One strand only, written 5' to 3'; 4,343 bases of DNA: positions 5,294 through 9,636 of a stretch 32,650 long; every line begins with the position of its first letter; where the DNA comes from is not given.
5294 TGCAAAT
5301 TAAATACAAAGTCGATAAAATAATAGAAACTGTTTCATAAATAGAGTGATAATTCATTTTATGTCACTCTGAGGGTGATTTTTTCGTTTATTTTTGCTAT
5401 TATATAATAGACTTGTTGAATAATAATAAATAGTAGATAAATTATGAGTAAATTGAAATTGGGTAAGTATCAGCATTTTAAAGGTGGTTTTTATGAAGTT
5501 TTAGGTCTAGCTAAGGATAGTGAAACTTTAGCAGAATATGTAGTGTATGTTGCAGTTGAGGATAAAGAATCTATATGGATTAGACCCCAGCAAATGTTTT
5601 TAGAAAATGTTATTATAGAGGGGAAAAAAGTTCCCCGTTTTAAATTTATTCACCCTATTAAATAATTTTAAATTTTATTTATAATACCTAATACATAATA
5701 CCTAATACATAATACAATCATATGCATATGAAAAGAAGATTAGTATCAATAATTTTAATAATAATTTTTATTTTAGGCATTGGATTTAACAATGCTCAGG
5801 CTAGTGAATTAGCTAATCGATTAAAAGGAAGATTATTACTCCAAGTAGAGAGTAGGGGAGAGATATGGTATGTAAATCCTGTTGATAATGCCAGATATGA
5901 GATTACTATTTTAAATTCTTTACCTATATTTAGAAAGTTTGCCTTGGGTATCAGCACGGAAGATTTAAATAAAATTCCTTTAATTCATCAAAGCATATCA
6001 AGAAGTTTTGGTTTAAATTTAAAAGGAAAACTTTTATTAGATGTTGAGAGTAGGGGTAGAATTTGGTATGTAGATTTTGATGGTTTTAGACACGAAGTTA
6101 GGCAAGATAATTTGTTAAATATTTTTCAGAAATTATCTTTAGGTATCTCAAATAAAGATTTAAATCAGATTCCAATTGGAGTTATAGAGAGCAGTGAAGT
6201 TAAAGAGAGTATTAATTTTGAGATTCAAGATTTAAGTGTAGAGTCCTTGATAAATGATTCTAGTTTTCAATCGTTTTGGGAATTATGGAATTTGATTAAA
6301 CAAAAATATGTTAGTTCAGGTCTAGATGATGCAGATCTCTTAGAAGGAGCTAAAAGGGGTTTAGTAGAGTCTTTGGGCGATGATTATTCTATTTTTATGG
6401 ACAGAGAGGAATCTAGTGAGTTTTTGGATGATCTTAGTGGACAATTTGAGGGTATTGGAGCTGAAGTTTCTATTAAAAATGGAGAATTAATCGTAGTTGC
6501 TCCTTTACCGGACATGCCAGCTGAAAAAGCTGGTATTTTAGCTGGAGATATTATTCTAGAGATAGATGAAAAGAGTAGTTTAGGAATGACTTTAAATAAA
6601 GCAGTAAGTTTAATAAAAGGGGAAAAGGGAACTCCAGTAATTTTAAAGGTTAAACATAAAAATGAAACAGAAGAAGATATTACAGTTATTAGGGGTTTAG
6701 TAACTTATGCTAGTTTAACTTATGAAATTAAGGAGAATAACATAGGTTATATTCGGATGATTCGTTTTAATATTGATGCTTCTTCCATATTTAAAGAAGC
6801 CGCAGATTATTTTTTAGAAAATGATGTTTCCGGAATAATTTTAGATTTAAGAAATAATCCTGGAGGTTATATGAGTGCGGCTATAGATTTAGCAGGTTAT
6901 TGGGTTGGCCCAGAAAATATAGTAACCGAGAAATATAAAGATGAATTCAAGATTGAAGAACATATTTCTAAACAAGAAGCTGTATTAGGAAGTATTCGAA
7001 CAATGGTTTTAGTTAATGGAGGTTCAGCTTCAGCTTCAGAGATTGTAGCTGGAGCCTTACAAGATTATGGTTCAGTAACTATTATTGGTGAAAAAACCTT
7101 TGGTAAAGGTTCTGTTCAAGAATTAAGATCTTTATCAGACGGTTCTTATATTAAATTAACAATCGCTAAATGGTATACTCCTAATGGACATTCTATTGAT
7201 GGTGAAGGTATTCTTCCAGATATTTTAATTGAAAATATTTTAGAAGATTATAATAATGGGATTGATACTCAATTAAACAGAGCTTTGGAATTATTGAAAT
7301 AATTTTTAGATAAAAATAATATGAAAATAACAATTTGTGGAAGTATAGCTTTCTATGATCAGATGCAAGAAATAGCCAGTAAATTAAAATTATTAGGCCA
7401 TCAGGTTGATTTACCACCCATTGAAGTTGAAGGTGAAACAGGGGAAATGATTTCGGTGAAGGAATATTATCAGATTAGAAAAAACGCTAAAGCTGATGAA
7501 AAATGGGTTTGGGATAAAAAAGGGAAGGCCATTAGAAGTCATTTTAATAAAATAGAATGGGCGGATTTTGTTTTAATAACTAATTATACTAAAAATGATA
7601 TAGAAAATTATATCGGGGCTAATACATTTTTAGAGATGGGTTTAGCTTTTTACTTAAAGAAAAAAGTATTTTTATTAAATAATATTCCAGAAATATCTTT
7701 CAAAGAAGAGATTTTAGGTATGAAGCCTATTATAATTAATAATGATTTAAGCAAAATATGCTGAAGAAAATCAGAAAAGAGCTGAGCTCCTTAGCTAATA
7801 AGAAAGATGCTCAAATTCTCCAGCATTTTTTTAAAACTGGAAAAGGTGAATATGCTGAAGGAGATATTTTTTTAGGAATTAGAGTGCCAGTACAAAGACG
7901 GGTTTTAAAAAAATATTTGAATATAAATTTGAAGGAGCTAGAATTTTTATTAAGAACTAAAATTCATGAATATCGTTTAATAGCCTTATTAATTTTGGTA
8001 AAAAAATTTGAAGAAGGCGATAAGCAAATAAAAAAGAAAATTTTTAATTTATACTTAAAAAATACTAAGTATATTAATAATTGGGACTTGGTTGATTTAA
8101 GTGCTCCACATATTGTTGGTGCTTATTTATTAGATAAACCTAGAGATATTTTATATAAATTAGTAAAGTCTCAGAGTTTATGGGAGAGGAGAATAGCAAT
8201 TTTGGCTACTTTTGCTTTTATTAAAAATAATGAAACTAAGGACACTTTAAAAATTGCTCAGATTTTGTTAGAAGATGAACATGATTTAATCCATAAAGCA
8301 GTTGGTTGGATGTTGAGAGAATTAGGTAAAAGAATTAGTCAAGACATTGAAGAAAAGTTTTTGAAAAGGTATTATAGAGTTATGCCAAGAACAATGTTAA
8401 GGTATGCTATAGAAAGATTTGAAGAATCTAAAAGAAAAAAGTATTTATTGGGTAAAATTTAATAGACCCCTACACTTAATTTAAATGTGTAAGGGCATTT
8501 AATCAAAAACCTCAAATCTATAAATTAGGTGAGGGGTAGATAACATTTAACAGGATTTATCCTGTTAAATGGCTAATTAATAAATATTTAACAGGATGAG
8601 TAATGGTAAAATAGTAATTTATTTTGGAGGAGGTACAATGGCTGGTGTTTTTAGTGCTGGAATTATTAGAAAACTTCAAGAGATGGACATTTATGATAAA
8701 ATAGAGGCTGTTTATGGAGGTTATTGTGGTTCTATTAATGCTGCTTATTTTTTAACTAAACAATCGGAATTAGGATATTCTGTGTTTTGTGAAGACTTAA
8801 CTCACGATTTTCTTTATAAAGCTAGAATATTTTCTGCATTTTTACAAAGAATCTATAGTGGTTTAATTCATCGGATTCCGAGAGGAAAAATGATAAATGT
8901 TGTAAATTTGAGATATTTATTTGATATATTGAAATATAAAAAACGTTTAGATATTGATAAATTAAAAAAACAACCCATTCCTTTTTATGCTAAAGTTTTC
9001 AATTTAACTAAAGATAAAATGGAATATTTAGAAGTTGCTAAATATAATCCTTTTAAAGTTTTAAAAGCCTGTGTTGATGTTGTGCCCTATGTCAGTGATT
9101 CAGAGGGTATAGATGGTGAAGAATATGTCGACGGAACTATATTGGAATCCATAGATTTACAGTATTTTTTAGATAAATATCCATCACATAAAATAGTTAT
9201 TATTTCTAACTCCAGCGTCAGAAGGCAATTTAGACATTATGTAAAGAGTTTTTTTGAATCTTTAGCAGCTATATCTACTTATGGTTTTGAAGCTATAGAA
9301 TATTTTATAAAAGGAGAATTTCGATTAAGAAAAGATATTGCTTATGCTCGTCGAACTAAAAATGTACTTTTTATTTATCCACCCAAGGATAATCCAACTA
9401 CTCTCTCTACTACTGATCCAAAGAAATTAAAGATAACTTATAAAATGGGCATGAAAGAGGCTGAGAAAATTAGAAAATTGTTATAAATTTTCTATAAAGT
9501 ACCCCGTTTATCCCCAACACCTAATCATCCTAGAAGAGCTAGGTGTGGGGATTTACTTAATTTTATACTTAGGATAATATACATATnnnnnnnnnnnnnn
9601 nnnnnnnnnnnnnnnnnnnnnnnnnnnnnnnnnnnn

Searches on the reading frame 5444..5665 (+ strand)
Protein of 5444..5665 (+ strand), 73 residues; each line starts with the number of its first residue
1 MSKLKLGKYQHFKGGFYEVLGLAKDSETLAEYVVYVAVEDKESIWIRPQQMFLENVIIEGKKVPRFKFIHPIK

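Call 13: search_protein_families(library=pfam, proteins=[window:5444-5665:+])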
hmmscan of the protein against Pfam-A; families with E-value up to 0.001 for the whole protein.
window:5444-5665:+ (73 aa): 1 family
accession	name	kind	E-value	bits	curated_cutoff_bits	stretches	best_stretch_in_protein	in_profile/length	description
PF07866.17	DUF1653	-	1.2e-24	86.9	23.5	1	7-67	1-61/62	Protein of unknown function (DUF1653)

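Call 15: find_encoding_contigs(protein=window:5444-5665:+, flank=3000, max_places=10)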
Protein window:5444-5665:+ (73 aa): no gene with exactly this product is on record in the collection.

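Call 49: find_homologous_proteins(query=window:5444-5662:+, max_evalue=1e-10)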
Query window:5444-5662:+ (73 aa): 34 proteins with E <= 1e-10 among 34 candidates.
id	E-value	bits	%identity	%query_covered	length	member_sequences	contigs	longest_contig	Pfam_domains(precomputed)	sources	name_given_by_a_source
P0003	2.6e-41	156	100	100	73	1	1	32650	PF07866.18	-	-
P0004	8.5e-34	132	84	96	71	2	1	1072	PF07866.18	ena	-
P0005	2.3e-25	105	69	96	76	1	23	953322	PF07866.18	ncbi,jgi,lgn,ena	jgi:hypothetical protein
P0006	7.6e-23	97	67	96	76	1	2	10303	PF07866.18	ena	-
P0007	1.5e-20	90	61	95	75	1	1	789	PF07866.18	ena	-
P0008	3.1e-20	89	63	90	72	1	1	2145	PF07866.18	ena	-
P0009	3.4e-20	89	62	95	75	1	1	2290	PF07866.18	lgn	-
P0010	1.0e-19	87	60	93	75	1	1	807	PF07866.18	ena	-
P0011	2.0e-19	86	59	95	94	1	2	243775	PF07866.18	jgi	jgi:cyclomaltodextrinase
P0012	2.4e-19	86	63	92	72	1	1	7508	PF07866.18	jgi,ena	-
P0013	3.4e-19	86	62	95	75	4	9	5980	PF07866.18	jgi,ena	-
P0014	6.9e-19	85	61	95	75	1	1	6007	PF07866.18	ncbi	-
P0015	1.3e-18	84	58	95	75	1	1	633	PF07866.18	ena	-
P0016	1.3e-18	84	65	93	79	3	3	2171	PF07866.18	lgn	-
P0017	1.4e-18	84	62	90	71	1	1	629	PF07866.18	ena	-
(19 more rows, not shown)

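Call 50: find_encoding_contigs(protein=P0004, flank=5000)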
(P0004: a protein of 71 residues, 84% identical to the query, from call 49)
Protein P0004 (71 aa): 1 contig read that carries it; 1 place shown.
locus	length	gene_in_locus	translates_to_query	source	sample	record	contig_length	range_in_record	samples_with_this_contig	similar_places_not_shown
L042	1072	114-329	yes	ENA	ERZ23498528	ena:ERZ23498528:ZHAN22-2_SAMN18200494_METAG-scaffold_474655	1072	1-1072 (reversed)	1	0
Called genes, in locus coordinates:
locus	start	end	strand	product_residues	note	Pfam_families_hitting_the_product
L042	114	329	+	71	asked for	PF07866:DUF1653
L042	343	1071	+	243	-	?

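Call 51: find_encoding_contigs(protein=P0005, flank=6000, max_places=4)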
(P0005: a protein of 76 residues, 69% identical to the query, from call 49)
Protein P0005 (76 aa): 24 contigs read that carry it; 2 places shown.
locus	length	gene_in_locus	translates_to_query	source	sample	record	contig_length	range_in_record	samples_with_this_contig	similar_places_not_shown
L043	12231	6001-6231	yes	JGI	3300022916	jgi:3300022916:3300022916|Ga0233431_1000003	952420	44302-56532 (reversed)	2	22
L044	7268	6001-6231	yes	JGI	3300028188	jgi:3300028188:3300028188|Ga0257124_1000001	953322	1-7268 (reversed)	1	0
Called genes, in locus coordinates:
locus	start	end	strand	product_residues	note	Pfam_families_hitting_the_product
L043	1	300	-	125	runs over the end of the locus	-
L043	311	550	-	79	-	-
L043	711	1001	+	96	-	PF00166:Cpn10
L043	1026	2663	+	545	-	PF00118:Cpn60_TCP1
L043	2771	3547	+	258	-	-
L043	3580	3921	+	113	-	PF09685:MamF_MmsF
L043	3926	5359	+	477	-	PF00224:PK, PF02887:PK_C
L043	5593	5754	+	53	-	-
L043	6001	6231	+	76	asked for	PF07866:DUF1653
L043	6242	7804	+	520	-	PF22694:CtpB_N-like, PF00595:PDZ, PF13180:PDZ_2 (weak), PF17820:PDZ_6, PF03572:Peptidase_S41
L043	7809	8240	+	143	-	PF00293:NUDIX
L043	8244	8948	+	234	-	PF08713:DNA_alkylation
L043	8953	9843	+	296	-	PF01734:Patatin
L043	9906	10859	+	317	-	PF01636:APH, PF01633:Choline_kinase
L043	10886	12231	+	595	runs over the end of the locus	PF01807:Zn_ribbon_DnaG, PF08275:DNAG_N, PF01751:Toprim, PF13155:Toprim_2, PF13662:Toprim_4, PF10410:DnaB_bind (weak)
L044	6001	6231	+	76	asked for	PF07866:DUF1653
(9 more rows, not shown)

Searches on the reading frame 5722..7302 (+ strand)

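Call 13: search_protein_families(library=pfam, proteins=[window:5722-7302:+])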
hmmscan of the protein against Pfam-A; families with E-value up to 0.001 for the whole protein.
window:5722-7302:+ (526 aa): 5 families
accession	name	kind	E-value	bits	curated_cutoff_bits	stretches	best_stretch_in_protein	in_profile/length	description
PF03572.23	Peptidase_S41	-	5.1e-50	169.7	24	1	340-502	1-164/165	Peptidase family S41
PF17820.7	PDZ_6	-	9.4e-12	44.9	27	1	257-311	1-53/54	PDZ domain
PF22694.1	CtpB_N-like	-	1.8e-09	38.3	27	1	180-229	36-84/85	Activating protease CtpB N-terminal domain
PF13180.12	PDZ_2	-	2.7e-09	37.6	27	1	245-318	3-75/80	PDZ domain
PF00595.29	PDZ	-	1.5e-07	32.1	23.2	1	243-310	10-80/81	PDZ domain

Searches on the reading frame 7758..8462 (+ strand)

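Call 64: search_protein_families(library=pfam, proteins=[window:7758-8462:+])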
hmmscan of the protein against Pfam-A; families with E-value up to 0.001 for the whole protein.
window:7758-8462:+ (234 aa): 1 family
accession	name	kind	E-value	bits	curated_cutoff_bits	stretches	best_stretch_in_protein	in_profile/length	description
PF08713.17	DNA_alkylation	-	6.4e-64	216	21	1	5-221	1-213/213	DNA alkylation repair enzyme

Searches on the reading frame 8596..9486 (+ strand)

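Call 64: search_protein_families(library=pfam, proteins=[window:8596-9486:+])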
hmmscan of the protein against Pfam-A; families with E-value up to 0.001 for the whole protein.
window:8596-9486:+ (296 aa): 1 family
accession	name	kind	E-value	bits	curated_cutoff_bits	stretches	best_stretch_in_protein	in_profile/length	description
PF01734.28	Patatin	-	6.5e-07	30.2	27.7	1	10-191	3-190/191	Patatin-like phospholipase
